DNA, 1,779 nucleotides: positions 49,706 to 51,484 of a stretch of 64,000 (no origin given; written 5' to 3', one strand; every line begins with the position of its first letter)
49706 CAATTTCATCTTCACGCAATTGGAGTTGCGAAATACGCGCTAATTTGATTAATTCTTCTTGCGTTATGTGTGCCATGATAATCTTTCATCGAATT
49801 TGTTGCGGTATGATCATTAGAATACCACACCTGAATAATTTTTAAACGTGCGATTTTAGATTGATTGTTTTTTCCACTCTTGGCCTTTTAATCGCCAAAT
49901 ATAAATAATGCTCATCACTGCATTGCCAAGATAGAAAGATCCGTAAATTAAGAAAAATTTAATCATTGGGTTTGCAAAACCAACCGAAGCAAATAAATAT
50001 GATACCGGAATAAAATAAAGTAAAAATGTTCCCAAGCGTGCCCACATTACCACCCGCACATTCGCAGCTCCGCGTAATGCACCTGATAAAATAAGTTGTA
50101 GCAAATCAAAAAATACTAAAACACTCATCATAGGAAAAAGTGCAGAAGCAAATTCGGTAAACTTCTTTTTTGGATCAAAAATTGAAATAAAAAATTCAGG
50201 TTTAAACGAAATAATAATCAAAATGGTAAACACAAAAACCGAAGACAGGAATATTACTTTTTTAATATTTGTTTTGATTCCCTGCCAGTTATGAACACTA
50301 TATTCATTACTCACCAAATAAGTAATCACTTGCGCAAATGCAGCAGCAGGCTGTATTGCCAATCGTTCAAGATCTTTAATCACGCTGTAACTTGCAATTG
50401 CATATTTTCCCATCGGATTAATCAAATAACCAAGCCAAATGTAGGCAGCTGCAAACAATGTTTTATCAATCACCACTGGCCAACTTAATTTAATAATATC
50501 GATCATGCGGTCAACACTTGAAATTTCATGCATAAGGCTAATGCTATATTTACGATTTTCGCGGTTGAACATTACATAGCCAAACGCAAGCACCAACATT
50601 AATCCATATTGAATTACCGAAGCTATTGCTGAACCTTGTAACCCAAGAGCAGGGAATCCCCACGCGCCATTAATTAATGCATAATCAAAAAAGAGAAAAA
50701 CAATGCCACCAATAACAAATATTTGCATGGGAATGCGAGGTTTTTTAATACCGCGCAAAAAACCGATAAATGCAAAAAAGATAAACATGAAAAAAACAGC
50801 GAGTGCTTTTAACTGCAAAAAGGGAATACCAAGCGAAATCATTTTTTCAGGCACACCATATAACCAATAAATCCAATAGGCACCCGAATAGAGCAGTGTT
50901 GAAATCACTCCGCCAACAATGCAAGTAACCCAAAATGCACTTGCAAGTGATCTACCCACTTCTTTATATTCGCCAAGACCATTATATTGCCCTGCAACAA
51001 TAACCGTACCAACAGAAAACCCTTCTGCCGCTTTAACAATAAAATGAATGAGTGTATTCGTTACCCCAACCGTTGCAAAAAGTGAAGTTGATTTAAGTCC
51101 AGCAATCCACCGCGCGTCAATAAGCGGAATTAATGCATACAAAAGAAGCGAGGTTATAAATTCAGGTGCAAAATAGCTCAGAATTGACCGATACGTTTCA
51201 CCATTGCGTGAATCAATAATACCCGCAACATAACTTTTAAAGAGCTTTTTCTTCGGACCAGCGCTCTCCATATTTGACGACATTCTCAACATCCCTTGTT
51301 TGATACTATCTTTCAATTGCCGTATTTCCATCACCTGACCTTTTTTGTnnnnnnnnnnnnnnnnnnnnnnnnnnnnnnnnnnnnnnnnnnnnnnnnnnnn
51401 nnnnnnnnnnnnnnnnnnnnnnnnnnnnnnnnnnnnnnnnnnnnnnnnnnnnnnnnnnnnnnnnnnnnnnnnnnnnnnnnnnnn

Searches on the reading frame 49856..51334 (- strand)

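Call 11: search_protein_families(library=pfam, proteins=[window:49856-51334:-], max_evalue=0.001)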
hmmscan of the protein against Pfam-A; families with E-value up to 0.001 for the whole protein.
window:49856-51334:- (492 aa): 1 family
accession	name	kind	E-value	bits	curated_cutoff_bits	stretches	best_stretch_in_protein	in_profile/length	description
PF01554.23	MatE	-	9.5e-33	113.6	24.9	2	61-218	4-160/161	MatE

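Call 65: search_protein_families(library=ncbifam, proteins=[window:49856-51334:-], max_evalue=0.01)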
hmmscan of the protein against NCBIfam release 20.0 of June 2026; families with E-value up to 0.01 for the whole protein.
window:49856-51334:- (492 aa): 8 families
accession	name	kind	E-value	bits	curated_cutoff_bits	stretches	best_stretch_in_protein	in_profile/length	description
TIGR00797.1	matE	subfamily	4.3e-54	183.9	147.4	1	61-450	4-389/396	MATE family efflux transporter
NF052396.1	MATE_WgkD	equivalog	6.9e-22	78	510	1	59-483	12-424/428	tryglysin-associated MATE efflux transporter WgkD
NF001214.0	PRK00187.1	equivalog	1.3e-20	73.8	449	1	54-450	14-413/464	NorM family multidrug efflux MATE transporter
NF041801.1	MATE_SolL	equivalog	2.9e-20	72.5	780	1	45-490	16-454/458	solanimycin export family MATE transporter SolL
NF007562.1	PRK10189.1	equivalog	3.5e-09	35.9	465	1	166-488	144-463/470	EmmdR/YeeO family multidrug/toxin efflux MATE transporter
NF007130.1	PRK09575.1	equivalog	9.3e-08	31.7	445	1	52-390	9-341/435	MATE family efflux transporter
NF007690.0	PRK10367.1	equivalog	0.00016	20.7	409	1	59-447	18-404/441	MATE family efflux transporter DinF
NF041358.1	GntT_guanitoxin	equivalog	0.00033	19.8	525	1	61-458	24-414/438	guanitoxin biosynthesis MATE family efflux transporter GntT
